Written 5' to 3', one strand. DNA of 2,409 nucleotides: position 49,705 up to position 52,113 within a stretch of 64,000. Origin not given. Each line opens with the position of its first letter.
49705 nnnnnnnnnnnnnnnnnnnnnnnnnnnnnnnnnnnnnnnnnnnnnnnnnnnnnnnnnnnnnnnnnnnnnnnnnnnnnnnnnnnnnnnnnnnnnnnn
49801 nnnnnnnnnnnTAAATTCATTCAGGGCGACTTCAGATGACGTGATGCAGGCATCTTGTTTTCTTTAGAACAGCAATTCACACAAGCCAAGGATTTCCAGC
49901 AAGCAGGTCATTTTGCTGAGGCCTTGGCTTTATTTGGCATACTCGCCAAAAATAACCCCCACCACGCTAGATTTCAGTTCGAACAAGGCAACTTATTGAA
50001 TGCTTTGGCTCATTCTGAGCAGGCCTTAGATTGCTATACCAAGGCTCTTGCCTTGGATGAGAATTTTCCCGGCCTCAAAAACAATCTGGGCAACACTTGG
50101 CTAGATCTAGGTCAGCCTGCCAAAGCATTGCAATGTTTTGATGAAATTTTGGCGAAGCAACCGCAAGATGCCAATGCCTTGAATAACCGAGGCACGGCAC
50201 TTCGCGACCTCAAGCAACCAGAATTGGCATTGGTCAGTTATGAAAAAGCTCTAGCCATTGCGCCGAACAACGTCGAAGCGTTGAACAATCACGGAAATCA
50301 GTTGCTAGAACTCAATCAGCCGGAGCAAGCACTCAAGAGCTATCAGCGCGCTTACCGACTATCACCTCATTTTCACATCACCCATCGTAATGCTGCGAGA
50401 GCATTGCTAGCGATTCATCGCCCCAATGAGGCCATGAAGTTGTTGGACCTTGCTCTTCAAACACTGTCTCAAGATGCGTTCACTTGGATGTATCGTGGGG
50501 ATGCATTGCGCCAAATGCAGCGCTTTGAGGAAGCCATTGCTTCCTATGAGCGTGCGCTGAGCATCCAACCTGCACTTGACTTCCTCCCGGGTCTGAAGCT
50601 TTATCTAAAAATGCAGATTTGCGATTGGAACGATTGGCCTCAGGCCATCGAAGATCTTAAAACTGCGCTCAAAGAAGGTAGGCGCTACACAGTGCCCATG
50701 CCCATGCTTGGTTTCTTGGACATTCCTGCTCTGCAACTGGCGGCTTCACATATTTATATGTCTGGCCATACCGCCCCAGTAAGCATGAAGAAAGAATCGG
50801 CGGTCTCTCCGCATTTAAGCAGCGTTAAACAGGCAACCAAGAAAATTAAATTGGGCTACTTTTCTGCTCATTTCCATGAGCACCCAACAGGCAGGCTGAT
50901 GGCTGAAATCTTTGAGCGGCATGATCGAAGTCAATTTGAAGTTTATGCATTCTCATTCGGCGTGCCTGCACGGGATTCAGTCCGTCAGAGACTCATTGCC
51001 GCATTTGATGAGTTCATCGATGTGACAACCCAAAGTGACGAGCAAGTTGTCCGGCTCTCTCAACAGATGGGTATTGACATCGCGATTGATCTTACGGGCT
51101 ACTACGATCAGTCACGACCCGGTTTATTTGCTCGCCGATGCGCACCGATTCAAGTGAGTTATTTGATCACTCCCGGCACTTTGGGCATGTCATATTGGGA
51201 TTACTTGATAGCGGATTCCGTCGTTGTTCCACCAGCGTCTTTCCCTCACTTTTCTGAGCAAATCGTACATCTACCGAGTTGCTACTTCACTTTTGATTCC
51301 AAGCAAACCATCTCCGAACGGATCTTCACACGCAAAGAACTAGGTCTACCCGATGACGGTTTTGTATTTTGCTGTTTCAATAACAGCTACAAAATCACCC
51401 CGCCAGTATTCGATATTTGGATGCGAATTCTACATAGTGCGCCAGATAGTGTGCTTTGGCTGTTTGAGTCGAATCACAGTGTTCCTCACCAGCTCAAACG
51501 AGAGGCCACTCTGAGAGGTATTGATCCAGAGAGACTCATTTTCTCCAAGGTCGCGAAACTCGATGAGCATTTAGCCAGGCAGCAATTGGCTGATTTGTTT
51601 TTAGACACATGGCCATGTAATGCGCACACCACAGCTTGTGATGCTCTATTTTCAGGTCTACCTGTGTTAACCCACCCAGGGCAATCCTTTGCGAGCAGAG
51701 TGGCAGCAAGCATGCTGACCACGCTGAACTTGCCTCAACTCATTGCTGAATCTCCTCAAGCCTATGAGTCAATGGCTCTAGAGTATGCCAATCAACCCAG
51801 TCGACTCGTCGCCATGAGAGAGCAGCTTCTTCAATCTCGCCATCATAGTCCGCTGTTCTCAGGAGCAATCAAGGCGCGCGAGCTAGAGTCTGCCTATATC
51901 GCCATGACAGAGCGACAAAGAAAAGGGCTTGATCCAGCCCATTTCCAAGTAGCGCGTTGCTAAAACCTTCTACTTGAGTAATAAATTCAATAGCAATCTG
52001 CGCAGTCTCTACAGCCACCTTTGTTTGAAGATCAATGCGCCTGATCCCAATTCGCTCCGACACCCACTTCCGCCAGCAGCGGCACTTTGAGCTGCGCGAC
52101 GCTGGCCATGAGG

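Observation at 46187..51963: Operon pairing a Slam-like outer-membrane protein, a non-lipidated FecR/TbpB-like cargo candidate and a cytoplasmic GT41 glycosyltransferase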

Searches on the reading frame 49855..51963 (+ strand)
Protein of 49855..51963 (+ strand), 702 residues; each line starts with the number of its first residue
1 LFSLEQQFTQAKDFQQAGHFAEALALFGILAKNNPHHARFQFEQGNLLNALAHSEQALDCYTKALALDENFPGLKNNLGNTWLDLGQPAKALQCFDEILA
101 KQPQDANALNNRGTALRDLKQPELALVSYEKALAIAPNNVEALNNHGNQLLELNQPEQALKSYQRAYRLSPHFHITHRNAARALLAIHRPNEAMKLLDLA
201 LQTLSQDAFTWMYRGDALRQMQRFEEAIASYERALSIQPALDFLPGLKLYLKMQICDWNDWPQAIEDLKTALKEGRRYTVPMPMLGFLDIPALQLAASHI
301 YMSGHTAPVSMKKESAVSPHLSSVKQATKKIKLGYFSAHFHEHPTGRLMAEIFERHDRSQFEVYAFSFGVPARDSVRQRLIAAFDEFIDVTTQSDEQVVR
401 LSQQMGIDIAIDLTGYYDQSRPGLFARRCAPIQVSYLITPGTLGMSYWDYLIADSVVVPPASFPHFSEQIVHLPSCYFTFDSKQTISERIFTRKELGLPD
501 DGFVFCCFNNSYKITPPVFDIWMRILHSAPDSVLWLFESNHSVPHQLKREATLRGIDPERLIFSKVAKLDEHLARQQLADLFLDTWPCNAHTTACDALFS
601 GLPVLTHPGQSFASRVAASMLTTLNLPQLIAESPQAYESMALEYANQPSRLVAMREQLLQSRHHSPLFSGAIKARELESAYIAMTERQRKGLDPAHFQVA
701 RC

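Call 3: search_protein_families(library=pfam, proteins=[window:49855-51963:+], max_evalue=0.1)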
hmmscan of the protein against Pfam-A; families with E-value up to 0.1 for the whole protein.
window:49855-51963:+ (702 aa): 24 families
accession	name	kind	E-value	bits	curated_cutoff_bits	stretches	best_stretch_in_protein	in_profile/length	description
PF13844.12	Glyco_transf_41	-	1.6e-86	291.1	25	2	490-671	356-537/543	Glycosyl transferase family 41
PF00515.34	TPR_1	-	2.3e-35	119.4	27.8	5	106-139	1-34/34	Tetratricopeptide repeat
PF07719.23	TPR_2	-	2.1e-33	112.1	27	4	208-239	1-32/34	Tetratricopeptide repeat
PF13432.12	TPR_16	-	1.1e-25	90.1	32.7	4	78-139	3-64/65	Tetratricopeptide repeat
PF13414.12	TPR_11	-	1.3e-24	86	26.8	4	215-240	1-26/42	TPR repeat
PF13181.12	TPR_8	-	4.3e-20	70.5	25.7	3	214-240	7-33/34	Tetratricopeptide repeat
PF13424.12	TPR_12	-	1.7e-17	63.8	30.1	5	106-169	3-74/77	Tetratricopeptide repeat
PF13428.12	TPR_14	-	1.7e-17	62.6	23.5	1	210-240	3-33/44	Tetratricopeptide repeat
PF14559.12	TPR_19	-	4.3e-17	62.6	25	3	55-108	8-61/68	Tetratricopeptide repeat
PF13431.12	TPR_17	-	1.4e-15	56.6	24.4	2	129-160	2-33/34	Tetratricopeptide repeat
PF23914.1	TPR_CcmH_CycH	-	4.3e-11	43.3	42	2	200-240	42-82/158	Cytochrome c-type biogenesis protein H TPR domain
PF13371.12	TPR_9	-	4e-10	40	35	3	87-142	10-65/73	Tetratricopeptide repeat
PF13176.12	TPR_7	-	7.7e-09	35.4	27.9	1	215-237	6-28/36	Tetratricopeptide repeat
PF13374.12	TPR_10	-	1.1e-07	32.1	27.5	1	106-135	2-31/42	Tetratricopeptide repeat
PF13174.12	TPR_6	-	2.8e-06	28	26.3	0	212-236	4-28/33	Tetratricopeptide repeat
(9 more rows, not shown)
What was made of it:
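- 49855..51963 (+): Gene 3: cytoplasmic OGT-type glycosyltransferase. TPR repeats span about residues 1-300 and the GT41 catalytic domain about residues 316-702. It lacks the metazoan intervening domain. GT41 291 bits plus TPR families (call 3).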

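Call 4: search_protein_families(library=ncbifam, proteins=[window:49855-51963:+], max_evalue=0.1)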
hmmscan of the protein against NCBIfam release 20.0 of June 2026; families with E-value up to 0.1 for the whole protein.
window:49855-51963:+ (702 aa): 31 families (the best 25 are shown)
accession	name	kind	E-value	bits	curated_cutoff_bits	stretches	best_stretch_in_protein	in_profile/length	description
TIGR02552.1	LcrH_SycD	equivalog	3.1e-20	72.3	104.8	2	4-112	18-128/136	SycD/LcrH family type III secretion system chaperone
NF040959.1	MamA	equivalog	1.1e-18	67.4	200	3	10-142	43-175/204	magnetosome protein MamA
TIGR02917.1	PEP_TPR_lipo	equivalog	1.6e-18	66.1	312.2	2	16-145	375-504/899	XrtA/PEP-CTERM system TPR-repeat protein PrsT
TIGR02521.1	type_IV_pilW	equivalog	2.1e-17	63.5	154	2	77-170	36-129/234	type IV pilus biogenesis/stability protein PilW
NF033762.1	social_mot_Tgl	equivalog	5.4e-15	55.4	225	2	10-100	37-128/252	social motility TPR repeat lipoprotein Tgl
NF033920.0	C39_PA2778_fam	equivalog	1e-11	44.8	150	3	114-202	164-252/255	PA2778 family cysteine peptidase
NF008391.2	PRK11189.1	equivalog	1.6e-11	44.3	250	2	34-125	61-152/297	lipoprotein NlpI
NF052415.1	T3SS_chap_SctY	equivalog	1.4e-10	41.6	70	2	138-236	4-105/106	type III secretion apparatus assembly chaperone SctY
NF047507.1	TPR_BatC_Lepto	exception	3e-09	36.7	175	2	74-145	60-135/214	TPR repeat-containing protein BatC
TIGR03939.1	PGA_TPR_OMP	equivalog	4.9e-08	31.7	366.65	2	17-109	408-502/800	poly-beta-1,6 N-acetyl-D-glucosamine export porin PgaA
NF008757.0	PRK11788.1-5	equivalog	1.2e-06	28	363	1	120-267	194-342/388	lipopolysaccharide assembly protein LapB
NF052400.1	M48_BAM_BepA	equivalog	1.3e-06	27.4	570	2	118-233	319-434/483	beta-barrel assembly-enhancing protease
NF047371.1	FlcA_CTERM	equivalog_domain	4.3e-06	25.5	300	1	32-136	432-537/646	periplasmic flagellar collar protein FlcA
NF040561.1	PrimPol_Msp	equivalog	1.7e-05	23.6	200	2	86-172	5-83/515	CRISPR-associated primase-polymerase type A1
NF008755.0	PRK11788.1-3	equivalog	3.4e-05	23.4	430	1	120-267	194-339/388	lipopolysaccharide assembly protein LapB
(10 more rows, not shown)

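Call 7: search_solved_structures(query=window:49855-51963:+, max_evalue=0.001)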
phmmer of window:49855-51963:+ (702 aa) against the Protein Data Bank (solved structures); distinct sequences matched with E-value up to 0.001: 104 (the best 60 are shown).
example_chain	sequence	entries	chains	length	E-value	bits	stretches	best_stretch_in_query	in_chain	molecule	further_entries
7yeh_B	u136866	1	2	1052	2e-102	347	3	490-697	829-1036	UDP-N-acetylglucosamine--peptide N-acetylglucosaminyltransferase 110 kDa subunit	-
7yea_A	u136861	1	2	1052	2.2e-102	346.8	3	490-697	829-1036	UDP-N-acetylglucosamine--peptide N-acetylglucosaminyltransferase 110 kDa subunit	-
7ntf_A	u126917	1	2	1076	2.4e-102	346.8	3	490-697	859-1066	Isoform 1 of UDP-N-acetylglucosamine--peptide N-acetylglucosaminyltransferase 110 kDa subu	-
5a01_A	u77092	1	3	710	2.8e-86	293.6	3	490-698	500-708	O-GLYCOSYLTRANSFERASE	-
5hgv_A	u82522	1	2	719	8.9e-82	278.8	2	490-697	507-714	UDP-N-acetylglucosamine--peptide N-acetylglucosaminyltransferase 110 kDa subunit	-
5lvv_A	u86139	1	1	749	1.6e-81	277.9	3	490-697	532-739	UDP-N-acetylglucosamine--peptide N-acetylglucosaminyltransferase 110 kDa subunit,UDP-N-ace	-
6ibo_A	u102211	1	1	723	1.7e-81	277.9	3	490-697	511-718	UDP-N-acetylglucosamine--peptide N-acetylglucosaminyltransferase 110 kDa subunit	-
8cm9_A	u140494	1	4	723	1.7e-81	277.8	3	490-697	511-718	UDP-N-acetylglucosamine--peptide N-acetylglucosaminyltransferase 110 kDa subunit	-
5nps_A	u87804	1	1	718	1.8e-81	277.7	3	490-697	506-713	UDP-N-acetylglucosamine--peptide N-acetylglucosaminyltransferase 110 kDa subunit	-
5npr_A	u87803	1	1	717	1.9e-81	277.7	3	490-697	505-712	UDP-N-acetylglucosamine--peptide N-acetylglucosaminyltransferase 110 kDa subunit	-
3pe3_A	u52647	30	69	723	2e-81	277.6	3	490-697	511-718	UDP-N-acetylglucosamine--peptide N-acetylglucosaminyltransferase 110 kDa subunit | UDP-N-ACETYLGLUCOSAMINE--PEPTIDE N-ACETYLGLUCOSAMINYL TRANSFERASE 110 KDA SUB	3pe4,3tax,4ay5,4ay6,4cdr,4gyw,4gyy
6tka_AAA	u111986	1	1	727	2e-81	277.6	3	490-697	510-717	UDP-N-acetylglucosamine--peptide N-acetylglucosaminyltransferase 110 kDa subunit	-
5lwv_A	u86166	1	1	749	2.1e-81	277.6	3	490-697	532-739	Host cell factor 1,UDP-N-acetylglucosamine--peptide N-acetylglucosaminyltransferase 110 kD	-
6q4m_A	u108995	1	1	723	3.7e-81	276.7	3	490-697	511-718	UDP-N-acetylglucosamine--peptide N-acetylglucosaminyltransferase 110 kDa subunit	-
2vsn_A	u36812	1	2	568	1.1e-73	252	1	165-666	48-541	XCOGT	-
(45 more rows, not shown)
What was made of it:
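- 49855..51963 (+): Human OGT E 2e-102, XcOGT E 1e-73 (call 7).
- On GT41, OGT type: Human OGT E 2e-102 (call 7).
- Closest known: Bacterial and eukaryotic OGT. Same: TPR repeats plus a GT41 catalytic domain: E 2e-102 to human OGT and E 1e-73 to XcOGT (call 7).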

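Call 52: list_cluster_members(proteins=[P0001, P0121, window:49855-51963:+])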
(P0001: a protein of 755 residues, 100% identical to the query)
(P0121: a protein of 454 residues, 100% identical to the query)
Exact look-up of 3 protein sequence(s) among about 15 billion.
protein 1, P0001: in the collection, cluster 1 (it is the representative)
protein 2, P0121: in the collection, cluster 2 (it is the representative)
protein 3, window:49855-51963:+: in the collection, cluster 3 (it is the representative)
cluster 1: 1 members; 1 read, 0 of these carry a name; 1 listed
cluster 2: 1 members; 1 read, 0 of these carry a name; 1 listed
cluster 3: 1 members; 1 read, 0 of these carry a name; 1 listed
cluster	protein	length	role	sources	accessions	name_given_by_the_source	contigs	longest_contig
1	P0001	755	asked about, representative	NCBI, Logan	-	-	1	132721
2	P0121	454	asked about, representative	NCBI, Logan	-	-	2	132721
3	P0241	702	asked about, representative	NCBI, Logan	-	-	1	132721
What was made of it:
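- Tried and rejected: The exact-sequence look-up gave no names (call 52).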

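Call 53: find_homologous_proteins(query=window:49855-51963:+, max_evalue=1e-10)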
Query window:49855-51963:+ (702 aa): 2213 proteins with E <= 1e-10 among 8000 candidates; the best 120 are listed.
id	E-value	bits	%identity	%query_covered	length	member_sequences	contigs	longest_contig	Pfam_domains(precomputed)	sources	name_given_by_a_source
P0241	0.0e+0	1611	100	100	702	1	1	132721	PF13431.13,PF23914.2,PF13414.13,PF13176.13,PF13428.13,PF13844.13,PF13374.13,PF14559.13,PF13371.13,PF00515.35,PF13424.13,PF13432.13,PF13429.13,PF13181.13,PF07719.24,PF13174.13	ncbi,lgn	-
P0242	7.8e-295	998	65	99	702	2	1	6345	PF13431.13,PF23914.2,PF13414.13,PF13176.13,PF13428.13,PF13844.13,PF13374.13,PF14559.13,PF13371.13,PF00515.35,PF12895.14,PF13424.13,PF13432.13,PF13429.13,PF13181.13,PF07719.24,PF13174.13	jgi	jgi:predicted O-linked N-acetylglucosamine transferase (SPINDLY family)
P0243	1.4e-293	994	63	99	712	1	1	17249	PF13431.13,PF23914.2,PF13414.13,PF13176.13,PF13428.13,PF13844.13,PF13374.13,PF14559.13,PF13371.13,PF00515.35,PF13424.13,PF13432.13,PF13429.13,PF13181.13,PF07719.24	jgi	jgi:predicted O-linked N-acetylglucosamine transferase (SPINDLY family)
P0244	2.0e-292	990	65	95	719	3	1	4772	PF13431.13,PF23914.2,PF13414.13,PF13176.13,PF13428.13,PF13844.13,PF13374.13,PF14559.13,PF13371.13,PF00515.35,PF13424.13,PF13432.13,PF13429.13,PF13181.13,PF07719.24,PF13174.13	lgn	-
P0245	1.7e-264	897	60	99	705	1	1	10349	PF13431.13,PF23914.2,PF13414.13,PF13176.13,PF13428.13,PF13844.13,PF13374.13,PF07721.21,PF14559.13,PF13371.13,PF00515.35,PF13424.13,PF13432.13,PF13429.13,PF13181.13,PF07719.24,PF13174.13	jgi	jgi:predicted O-linked N-acetylglucosamine transferase (SPINDLY family)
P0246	8.9e-247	839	46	80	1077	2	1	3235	PF25063.1,PF13431.13,PF23914.2,PF25062.2,PF13414.13,PF13176.13,PF13428.13,PF13844.13,PF13374.13,PF14559.13,PF24575.2,PF13371.13,PF00515.35,PF12895.14,PF13424.13,PF21033.5,PF13432.13,PF13181.13,PF07719.24,PF13174.13,PF24726.2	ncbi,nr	ncbi:MAG: tetratricopeptide repeat protein, partial [Methylococcaceae bacterium]|nr:tetratricopeptid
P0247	1.1e-231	789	43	99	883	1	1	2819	PF10602.16,PF03704.24,PF13414.13,PF12569.15,PF13844.13,PF13374.13,PF07721.21,PF24575.2,PF00515.35,PF13424.13,PF13429.13,PF07719.24,PF13174.13,PF20308.5,PF13431.13,PF23914.2,PF25062.2,PF13176.13,PF24885.2,PF13428.13,PF14559.13,PF13371.13,PF21033.5,PF13432.13,PF13181.13,PF01239.29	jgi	-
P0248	1.1e-228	779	43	87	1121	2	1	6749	PF25063.1,PF13431.13,PF23914.2,PF13414.13,PF13176.13,PF13428.13,PF13844.13,PF25064.2,PF14559.13,PF24575.2,PF13371.13,PF00515.35,PF12895.14,PF13424.13,PF21033.5,PF13432.13,PF13181.13,PF01239.29,PF07719.24,PF13174.13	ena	-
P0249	1.6e-228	779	43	99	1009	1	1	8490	PF03704.24,PF13414.13,PF12569.15,PF13844.13,PF13374.13,PF24575.2,PF00515.35,PF13424.13,PF07719.24,PF13174.13,PF25063.1,PF13431.13,PF23914.2,PF25062.2,PF13176.13,PF13428.13,PF25064.2,PF14559.13,PF13371.13,PF12895.14,PF21033.5,PF13432.13,PF13181.13,PF12968.14,PF01239.29,PF24726.2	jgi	jgi:predicted O-linked N-acetylglucosamine transferase (SPINDLY family)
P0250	4.0e-228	777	42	99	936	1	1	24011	PF03704.24,PF13414.13,PF13844.13,PF13374.13,PF07721.21,PF00515.35,PF13424.13,PF07719.24,PF13174.13,PF20308.5,PF13431.13,PF23914.2,PF13176.13,PF13428.13,PF25064.2,PF14559.13,PF13371.13,PF12895.14,PF21033.5,PF13432.13,PF06552.19,PF13181.13,PF12968.14,PF01239.29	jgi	jgi:protein O-GlcNAc transferase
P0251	1.1e-226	773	45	95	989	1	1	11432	PF03704.24,PF13431.13,PF23914.2,PF13414.13,PF13176.13,PF13428.13,PF13844.13,PF13374.13,PF14559.13,PF02259.30,PF09006.17,PF13371.13,PF00515.35,PF13424.13,PF21033.5,PF13432.13,PF13181.13,PF12968.14,PF01239.29,PF07719.24,PF13174.13,PF10373.16,PF20308.5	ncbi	-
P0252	2.9e-226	771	40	97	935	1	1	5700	PF03704.24,PF13431.13,PF23914.2,PF13414.13,PF13176.13,PF13428.13,PF13844.13,PF04733.21,PF25064.2,PF13374.13,PF14559.13,PF13371.13,PF00515.35,PF12895.14,PF13424.13,PF21033.5,PF13432.13,PF13181.13,PF01239.29,PF07719.24,PF13174.13,PF24726.2,PF20308.5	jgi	jgi:protein O-GlcNAc transferase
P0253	3.7e-223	761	39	99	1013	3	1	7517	PF13431.13,PF23914.2,PF07720.19,PF13414.13,PF13176.13,PF13428.13,PF13844.13,PF13374.13,PF14559.13,PF24575.2,PF10516.16,PF13371.13,PF00515.35,PF12895.14,PF13424.13,PF21033.5,PF13432.13,PF13181.13,PF01239.29,PF07719.24,PF13174.13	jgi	jgi:protein O-GlcNAc transferase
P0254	2.1e-222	758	40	97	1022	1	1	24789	PF03704.24,PF13431.13,PF23914.2,PF13414.13,PF13176.13,PF13428.13,PF13844.13,PF04733.21,PF13374.13,PF14559.13,PF13371.13,PF00515.35,PF12895.14,PF13424.13,PF21033.5,PF13432.13,PF13181.13,PF01239.29,PF07719.24,PF13174.13,PF24726.2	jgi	jgi:protein O-GlcNAc transferase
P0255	1.5e-221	756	46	97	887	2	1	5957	PF03704.24,PF13431.13,PF23914.2,PF25062.2,PF13414.13,PF13176.13,PF12569.15,PF13428.13,PF13844.13,PF13374.13,PF07721.21,PF14559.13,PF13371.13,PF00515.35,PF12895.14,PF13424.13,PF21033.5,PF13432.13,PF13181.13,PF12968.14,PF07719.24,PF13174.13,PF24726.2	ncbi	-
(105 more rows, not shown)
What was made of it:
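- TPR-GT41 proteins are very common in environmental Proteobacteria: 2213 hits at E <= 1e-10 (call 53).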

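Call 81: find_encoding_contigs(protein=P0242, flank=8000, max_places=2)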
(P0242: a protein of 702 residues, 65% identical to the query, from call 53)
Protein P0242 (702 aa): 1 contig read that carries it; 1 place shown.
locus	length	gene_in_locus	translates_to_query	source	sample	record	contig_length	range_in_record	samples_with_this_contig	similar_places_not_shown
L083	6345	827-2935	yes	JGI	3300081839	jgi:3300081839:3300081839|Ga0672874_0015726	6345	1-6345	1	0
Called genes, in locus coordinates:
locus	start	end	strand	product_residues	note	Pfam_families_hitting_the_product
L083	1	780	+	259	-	?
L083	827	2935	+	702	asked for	PF13432:TPR_16, PF00515:TPR_1, PF07719:TPR_2 (weak), PF13414:TPR_11 (weak), PF14559:TPR_19 (weak), PF13432:TPR_16, PF13424:TPR_12, PF13844:Glyco_transf_41, +12 more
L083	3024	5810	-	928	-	PF02739:5_3_exonuc_N, PF01367:5_3_exonuc, PF01612:DNA_pol_A_exo1, PF22619:DNA_polI_exo1 (weak), PF00476:DNA_pol_A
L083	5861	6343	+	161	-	?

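Call 82: find_encoding_contigs(protein=P0244, flank=8000, max_places=2)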
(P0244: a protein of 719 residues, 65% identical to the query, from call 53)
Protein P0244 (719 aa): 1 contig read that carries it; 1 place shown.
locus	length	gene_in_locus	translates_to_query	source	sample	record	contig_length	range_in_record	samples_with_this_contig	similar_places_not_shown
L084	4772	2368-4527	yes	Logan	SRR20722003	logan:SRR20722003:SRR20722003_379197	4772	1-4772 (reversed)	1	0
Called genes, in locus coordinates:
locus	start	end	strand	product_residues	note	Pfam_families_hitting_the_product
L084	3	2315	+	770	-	?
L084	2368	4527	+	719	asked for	PF13432:TPR_16, PF00515:TPR_1, PF07719:TPR_2 (weak), PF13414:TPR_11 (weak), PF14559:TPR_19 (weak), PF13432:TPR_16, PF13424:TPR_12, PF13844:Glyco_transf_41, +10 more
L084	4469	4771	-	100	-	?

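Call 83: find_encoding_contigs(protein=P0245, flank=8000, max_places=2)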
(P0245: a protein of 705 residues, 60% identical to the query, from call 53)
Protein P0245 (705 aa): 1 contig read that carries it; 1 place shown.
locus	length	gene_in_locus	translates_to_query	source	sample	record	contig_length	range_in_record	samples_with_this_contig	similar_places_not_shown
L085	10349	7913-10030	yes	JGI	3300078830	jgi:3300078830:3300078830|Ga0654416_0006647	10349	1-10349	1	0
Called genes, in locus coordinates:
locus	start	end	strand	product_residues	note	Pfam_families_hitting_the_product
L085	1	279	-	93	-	?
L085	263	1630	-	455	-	PF00174:Oxidored_molyb, PF03404:Mo-co_dimer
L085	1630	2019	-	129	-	PF01022:HTH_5, PF12840:HTH_20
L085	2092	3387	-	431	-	PF07992:Pyr_redox_2, PF21706:FCSD_central, PF09242:FCSD-flav_bind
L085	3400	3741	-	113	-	PF13442:Cytochrome_CBB3 (weak), PF00034:Cytochrom_C (faint)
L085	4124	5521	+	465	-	PF13432:TPR_16 (faint), PF14559:TPR_19, PF04575:SlipAM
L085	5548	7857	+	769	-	PF04773:FecR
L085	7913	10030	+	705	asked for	PF13432:TPR_16, PF13371:TPR_9 (weak), PF13432:TPR_16 (weak), PF00515:TPR_1 (weak), PF07719:TPR_2 (weak), PF13424:TPR_12, PF14559:TPR_19, PF13844:Glyco_transf_41, +11 more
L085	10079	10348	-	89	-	?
